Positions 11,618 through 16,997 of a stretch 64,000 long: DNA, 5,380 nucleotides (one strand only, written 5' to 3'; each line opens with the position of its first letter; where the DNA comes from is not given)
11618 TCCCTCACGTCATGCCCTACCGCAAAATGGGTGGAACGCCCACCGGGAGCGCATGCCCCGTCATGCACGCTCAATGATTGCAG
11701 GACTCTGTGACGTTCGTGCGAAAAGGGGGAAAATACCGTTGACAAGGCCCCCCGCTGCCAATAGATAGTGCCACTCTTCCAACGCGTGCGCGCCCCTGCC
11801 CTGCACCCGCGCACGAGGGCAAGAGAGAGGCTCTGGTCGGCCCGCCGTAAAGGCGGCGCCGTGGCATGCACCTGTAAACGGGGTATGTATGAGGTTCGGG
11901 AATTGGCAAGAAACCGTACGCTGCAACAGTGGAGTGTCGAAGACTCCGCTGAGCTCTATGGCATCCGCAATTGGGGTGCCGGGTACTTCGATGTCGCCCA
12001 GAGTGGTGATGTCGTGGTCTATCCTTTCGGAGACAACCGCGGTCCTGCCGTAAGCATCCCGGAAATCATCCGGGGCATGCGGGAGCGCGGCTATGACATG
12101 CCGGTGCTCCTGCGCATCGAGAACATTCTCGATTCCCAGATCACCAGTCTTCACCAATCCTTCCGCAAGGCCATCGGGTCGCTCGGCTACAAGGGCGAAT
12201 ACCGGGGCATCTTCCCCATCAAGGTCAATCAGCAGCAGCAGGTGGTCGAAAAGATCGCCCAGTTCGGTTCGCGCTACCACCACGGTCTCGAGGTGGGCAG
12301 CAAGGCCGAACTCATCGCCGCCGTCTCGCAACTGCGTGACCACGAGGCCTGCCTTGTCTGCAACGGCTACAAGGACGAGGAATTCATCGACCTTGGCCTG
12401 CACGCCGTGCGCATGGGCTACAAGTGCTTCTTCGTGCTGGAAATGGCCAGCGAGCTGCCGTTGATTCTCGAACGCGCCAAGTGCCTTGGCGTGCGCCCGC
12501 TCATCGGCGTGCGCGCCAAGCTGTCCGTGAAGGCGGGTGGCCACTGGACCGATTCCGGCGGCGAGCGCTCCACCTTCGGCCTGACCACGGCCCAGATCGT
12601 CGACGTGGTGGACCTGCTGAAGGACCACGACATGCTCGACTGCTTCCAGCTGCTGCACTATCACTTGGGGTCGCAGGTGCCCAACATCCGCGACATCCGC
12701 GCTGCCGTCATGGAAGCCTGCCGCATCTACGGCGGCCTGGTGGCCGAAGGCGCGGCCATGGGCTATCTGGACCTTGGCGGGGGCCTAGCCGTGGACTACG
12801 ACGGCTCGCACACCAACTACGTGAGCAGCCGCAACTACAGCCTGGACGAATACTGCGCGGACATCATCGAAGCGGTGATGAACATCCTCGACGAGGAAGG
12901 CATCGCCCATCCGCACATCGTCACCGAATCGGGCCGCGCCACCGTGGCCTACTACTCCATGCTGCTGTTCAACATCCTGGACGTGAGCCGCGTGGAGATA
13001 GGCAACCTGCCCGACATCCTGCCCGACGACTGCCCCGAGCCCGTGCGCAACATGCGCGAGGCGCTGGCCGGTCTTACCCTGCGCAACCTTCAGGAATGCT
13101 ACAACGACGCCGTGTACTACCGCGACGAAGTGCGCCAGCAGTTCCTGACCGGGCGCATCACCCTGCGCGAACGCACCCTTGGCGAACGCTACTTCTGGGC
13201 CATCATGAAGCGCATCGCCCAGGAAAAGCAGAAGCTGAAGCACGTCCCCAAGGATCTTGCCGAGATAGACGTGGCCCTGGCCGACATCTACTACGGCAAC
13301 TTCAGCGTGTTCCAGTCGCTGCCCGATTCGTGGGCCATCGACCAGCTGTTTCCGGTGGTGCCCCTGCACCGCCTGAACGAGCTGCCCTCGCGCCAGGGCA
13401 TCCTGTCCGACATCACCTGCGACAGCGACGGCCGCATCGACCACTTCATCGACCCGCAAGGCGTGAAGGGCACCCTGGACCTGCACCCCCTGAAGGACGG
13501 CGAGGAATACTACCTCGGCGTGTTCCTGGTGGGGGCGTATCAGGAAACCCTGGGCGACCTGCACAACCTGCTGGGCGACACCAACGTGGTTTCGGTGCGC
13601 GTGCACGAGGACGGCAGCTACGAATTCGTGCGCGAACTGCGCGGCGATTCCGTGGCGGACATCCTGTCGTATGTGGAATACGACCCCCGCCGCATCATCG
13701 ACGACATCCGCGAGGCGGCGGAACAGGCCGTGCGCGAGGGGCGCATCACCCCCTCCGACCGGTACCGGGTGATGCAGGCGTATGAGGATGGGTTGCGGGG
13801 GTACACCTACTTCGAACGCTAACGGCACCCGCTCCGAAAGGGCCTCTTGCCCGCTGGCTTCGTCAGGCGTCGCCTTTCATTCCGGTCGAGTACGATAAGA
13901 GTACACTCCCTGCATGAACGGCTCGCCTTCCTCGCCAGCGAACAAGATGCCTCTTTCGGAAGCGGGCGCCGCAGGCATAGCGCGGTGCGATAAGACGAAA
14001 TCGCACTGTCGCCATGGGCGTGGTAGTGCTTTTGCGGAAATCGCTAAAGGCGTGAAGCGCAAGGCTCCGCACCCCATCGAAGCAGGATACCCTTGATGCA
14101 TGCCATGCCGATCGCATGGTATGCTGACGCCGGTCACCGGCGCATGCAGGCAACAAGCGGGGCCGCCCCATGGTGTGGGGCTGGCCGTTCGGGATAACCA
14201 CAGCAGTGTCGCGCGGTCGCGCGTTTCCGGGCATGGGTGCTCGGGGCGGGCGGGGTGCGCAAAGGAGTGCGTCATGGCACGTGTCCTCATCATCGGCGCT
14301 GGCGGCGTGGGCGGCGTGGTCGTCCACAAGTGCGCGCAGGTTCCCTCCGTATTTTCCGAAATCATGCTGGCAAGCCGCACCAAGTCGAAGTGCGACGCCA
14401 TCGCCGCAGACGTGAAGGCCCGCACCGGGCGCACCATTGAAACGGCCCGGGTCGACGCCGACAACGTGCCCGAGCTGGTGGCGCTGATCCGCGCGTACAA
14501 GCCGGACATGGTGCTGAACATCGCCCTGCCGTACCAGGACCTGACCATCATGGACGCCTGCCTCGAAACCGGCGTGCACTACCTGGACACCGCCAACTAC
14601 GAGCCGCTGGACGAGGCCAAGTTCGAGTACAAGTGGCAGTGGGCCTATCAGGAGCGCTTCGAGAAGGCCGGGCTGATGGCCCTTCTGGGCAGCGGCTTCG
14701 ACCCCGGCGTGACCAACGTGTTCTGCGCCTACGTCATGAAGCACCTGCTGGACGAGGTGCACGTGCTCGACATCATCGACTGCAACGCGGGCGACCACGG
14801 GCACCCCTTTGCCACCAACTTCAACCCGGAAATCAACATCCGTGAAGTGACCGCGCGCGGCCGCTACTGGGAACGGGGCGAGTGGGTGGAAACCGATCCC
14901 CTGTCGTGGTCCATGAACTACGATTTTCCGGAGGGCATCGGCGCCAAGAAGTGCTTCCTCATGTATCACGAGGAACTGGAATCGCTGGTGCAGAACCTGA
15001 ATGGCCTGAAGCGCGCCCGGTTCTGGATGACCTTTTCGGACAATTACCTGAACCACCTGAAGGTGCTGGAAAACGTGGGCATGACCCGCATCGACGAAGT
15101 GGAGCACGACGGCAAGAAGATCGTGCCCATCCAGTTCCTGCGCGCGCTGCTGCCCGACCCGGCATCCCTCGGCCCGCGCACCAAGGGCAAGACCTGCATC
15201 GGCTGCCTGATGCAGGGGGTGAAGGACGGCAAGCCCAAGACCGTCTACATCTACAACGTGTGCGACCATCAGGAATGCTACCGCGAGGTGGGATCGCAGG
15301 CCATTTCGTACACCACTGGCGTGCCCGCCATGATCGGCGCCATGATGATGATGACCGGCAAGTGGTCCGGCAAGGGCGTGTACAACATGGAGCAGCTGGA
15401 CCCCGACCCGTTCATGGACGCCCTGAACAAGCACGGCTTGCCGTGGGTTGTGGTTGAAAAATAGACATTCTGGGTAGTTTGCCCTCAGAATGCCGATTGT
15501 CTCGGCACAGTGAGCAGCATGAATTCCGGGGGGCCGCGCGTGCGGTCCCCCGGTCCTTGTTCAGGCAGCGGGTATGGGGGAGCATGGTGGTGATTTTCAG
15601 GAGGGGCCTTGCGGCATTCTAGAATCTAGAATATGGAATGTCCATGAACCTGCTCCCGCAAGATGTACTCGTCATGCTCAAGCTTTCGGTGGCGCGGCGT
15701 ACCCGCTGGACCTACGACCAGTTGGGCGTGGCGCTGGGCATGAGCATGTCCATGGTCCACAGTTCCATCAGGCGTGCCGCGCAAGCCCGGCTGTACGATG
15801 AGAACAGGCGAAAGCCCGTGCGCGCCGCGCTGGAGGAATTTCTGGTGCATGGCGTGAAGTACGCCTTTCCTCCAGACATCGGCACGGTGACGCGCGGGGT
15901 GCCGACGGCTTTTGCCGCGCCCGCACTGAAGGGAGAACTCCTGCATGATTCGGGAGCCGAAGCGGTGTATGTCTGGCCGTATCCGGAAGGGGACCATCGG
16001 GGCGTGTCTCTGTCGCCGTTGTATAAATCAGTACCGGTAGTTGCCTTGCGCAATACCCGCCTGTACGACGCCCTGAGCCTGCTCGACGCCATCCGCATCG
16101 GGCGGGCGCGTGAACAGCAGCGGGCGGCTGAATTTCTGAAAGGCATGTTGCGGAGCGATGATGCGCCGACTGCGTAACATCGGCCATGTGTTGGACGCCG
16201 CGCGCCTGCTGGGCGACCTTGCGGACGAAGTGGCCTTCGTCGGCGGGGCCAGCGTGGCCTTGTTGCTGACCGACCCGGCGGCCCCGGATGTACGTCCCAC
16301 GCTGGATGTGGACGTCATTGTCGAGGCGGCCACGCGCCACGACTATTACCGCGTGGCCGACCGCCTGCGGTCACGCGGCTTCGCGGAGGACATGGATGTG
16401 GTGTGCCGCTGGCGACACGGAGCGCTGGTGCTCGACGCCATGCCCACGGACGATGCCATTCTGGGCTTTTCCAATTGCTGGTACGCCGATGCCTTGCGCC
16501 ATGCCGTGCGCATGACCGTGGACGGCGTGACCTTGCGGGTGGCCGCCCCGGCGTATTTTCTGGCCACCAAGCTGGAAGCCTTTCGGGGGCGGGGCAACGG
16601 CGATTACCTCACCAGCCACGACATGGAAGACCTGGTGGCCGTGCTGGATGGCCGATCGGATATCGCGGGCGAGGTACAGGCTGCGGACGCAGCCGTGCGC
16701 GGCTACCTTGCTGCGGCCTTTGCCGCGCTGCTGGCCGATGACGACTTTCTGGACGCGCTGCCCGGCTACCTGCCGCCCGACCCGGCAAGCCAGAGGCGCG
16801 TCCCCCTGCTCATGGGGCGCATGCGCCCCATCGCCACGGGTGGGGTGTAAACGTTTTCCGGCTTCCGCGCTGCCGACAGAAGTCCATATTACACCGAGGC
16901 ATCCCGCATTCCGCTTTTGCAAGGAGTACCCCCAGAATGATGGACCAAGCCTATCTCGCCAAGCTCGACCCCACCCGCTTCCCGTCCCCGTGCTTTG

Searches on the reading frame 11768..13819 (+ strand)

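Call 63: search_protein_families(library=pfam, proteins=[window:11768-13819:+], max_evalue=0.001)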
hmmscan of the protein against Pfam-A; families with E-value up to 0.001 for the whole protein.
window:11768-13819:+ (684 aa): 3 families
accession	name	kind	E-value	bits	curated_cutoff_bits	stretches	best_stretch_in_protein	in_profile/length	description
PF02784.22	Orn_Arg_deC_N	-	2.2e-30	106.3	23.4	1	124-394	3-247/247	Pyridoxal-dependent decarboxylase, pyridoxal binding domain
PF17810.6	Arg_decarb_HB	-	3.1e-22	79.1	23.3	1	420-499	2-82/84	Arginine decarboxylase helical bundle domain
PF17944.6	Arg_decarbox_C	-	7.4e-17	62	23.3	1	629-682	1-51/51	Arginine decarboxylase C-terminal helical extension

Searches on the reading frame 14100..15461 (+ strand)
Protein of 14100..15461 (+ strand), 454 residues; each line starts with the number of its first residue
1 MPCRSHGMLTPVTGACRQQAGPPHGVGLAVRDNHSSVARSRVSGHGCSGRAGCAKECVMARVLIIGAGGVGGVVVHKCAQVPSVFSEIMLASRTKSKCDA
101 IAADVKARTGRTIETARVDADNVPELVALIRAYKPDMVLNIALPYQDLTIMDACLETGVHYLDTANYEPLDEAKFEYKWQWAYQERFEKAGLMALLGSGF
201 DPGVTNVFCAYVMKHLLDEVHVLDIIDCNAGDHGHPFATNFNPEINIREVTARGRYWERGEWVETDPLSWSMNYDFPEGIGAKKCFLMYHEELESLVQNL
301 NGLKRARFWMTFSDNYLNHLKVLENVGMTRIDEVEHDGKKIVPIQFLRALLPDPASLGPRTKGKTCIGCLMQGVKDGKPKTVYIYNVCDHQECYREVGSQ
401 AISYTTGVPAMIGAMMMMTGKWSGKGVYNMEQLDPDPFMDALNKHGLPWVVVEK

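Call 63: search_protein_families(library=pfam, proteins=[window:14100-15461:+], max_evalue=0.001)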
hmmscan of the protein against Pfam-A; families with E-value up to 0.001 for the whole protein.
window:14100-15461:+ (454 aa): 2 families
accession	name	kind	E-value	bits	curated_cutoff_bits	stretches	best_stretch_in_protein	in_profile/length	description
PF16653.10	Sacchrp_dh_C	-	3.6e-49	168.7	31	1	199-447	1-265/265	Saccharopine dehydrogenase C-terminal domain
PF03435.24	Sacchrp_dh_NADP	-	1.5e-36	126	25.1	1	62-195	1-129/129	Saccharopine dehydrogenase NADP binding domain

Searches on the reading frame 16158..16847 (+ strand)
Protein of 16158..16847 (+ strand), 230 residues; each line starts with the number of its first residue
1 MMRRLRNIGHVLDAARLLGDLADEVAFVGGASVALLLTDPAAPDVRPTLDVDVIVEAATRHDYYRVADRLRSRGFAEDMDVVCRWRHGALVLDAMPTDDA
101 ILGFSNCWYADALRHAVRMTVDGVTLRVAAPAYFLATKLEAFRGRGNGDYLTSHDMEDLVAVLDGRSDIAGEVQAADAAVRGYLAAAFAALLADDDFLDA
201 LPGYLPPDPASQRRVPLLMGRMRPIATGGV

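Call 63: search_protein_families(library=pfam, proteins=[window:16158-16847:+], max_evalue=0.001)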
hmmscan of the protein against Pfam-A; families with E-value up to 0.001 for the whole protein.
window:16158-16847:+ (230 aa): 1 family
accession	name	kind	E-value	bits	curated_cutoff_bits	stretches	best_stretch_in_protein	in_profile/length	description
PF08843.17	AbiEii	-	3.6e-05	24.3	22.5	0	111-186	114-188/238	Nucleotidyl transferase AbiEii toxin, Type IV TA system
